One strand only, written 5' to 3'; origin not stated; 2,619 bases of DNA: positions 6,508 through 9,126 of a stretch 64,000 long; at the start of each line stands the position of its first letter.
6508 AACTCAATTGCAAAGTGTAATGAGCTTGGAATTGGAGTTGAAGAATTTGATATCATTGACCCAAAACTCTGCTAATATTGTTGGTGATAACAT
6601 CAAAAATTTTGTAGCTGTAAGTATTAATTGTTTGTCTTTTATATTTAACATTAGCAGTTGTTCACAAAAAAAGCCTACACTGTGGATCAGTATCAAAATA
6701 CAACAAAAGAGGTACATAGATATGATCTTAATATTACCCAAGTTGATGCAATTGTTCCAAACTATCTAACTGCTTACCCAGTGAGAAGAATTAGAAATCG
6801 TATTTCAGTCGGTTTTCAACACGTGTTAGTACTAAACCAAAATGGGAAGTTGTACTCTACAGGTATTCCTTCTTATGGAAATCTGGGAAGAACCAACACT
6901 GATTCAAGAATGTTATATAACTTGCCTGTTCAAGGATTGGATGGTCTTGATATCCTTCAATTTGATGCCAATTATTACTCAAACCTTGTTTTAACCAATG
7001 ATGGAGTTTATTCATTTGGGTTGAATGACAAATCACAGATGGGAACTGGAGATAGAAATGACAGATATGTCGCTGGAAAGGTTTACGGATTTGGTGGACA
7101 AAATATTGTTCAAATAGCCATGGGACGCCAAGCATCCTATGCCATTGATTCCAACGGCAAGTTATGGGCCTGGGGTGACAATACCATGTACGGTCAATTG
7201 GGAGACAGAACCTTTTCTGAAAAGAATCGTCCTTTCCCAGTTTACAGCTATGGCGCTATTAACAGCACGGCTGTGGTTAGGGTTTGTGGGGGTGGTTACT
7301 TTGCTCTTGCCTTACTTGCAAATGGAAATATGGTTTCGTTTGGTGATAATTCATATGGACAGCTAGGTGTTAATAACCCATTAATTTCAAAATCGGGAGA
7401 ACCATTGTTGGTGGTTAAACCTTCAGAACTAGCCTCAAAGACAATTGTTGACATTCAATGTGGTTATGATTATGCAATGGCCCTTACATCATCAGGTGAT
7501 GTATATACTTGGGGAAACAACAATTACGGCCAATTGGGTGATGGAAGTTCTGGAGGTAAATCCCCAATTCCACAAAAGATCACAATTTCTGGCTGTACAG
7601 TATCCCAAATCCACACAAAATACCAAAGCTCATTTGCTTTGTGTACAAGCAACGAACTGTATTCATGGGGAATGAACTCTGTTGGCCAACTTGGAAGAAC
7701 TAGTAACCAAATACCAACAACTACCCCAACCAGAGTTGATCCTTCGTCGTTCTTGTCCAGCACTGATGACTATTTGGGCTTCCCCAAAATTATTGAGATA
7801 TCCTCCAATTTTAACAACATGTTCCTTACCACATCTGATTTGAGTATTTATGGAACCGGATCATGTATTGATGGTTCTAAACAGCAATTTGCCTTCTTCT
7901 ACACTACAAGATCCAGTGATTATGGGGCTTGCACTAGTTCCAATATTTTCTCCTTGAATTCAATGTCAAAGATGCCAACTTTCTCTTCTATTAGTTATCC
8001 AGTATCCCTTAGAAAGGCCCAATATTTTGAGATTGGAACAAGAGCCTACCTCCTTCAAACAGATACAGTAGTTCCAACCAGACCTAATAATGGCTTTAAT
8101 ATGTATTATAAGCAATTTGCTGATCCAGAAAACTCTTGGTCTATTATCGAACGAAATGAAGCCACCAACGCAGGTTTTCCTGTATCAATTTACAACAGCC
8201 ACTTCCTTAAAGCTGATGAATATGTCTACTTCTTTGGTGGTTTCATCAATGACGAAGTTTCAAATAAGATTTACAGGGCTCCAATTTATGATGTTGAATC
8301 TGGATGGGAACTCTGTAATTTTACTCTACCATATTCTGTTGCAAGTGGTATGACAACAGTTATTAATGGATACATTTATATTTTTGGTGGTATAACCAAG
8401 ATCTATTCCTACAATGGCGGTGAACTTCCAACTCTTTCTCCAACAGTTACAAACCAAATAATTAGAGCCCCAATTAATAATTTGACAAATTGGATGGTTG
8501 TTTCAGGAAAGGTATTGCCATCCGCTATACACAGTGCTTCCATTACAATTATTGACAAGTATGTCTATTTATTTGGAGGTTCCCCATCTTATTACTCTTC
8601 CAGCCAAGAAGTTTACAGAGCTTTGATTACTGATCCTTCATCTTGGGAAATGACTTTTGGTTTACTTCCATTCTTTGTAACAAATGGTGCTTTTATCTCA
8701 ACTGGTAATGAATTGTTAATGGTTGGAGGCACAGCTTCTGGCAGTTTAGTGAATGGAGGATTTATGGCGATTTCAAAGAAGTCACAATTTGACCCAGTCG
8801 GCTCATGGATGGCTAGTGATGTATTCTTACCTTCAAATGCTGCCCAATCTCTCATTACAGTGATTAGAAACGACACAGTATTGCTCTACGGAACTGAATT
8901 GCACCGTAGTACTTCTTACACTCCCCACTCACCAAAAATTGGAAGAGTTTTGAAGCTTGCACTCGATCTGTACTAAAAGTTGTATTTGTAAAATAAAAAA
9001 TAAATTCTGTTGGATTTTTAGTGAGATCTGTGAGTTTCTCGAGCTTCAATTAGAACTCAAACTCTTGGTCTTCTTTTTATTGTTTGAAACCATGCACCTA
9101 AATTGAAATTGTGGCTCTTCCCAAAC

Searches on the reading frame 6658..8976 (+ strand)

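Call 10: search_protein_families(library=pfam, proteins=[window:6658-8976:+], max_evalue=0.01)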
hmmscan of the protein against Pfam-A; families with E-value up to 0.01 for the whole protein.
window:6658-8976:+ (772 aa): 9 families
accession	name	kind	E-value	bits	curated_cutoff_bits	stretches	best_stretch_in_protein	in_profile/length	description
PF25390.1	WD40_RLD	-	4.3e-64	217.5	150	1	41-363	29-347/363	RCC1-like domain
PF00415.24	RCC1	-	1.1e-43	148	21.7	5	279-327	1-49/50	Regulator of chromosome condensation (RCC1) repeat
PF13540.12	RCC1_2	-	2.2e-43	145.4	22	5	263-292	1-30/30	Regulator of chromosome condensation (RCC1) repeat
PF25384.1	Alsin_RLD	-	8.2e-09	35.7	100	1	224-345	243-352/405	Alsin RCC1-like domain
PF24681.1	Kelch_KLHDC2_KLHL20_DRC7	-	3.2e-07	30.3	50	1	518-645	60-176/221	KLHDC2/KLHL20/DRC7 Kelch-repeats domain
PF24981.1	Beta-prop_ATRN-LZTR1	-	1.5e-06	28.2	50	1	491-648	76-226/289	Attractin/LZTR1 beta-propeller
PF13964.12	Kelch_6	-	3e-06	27.5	25.3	0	567-581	8-22/50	Kelch motif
PF24996.1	NANM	-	0.0008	18.8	45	0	516-581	59-127/350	N-acetylneuraminate epimerase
PF25210.1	Kelch_FKB95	-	0.0054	16.8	70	0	513-581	35-100/268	FKB95, Kelch-repeats domain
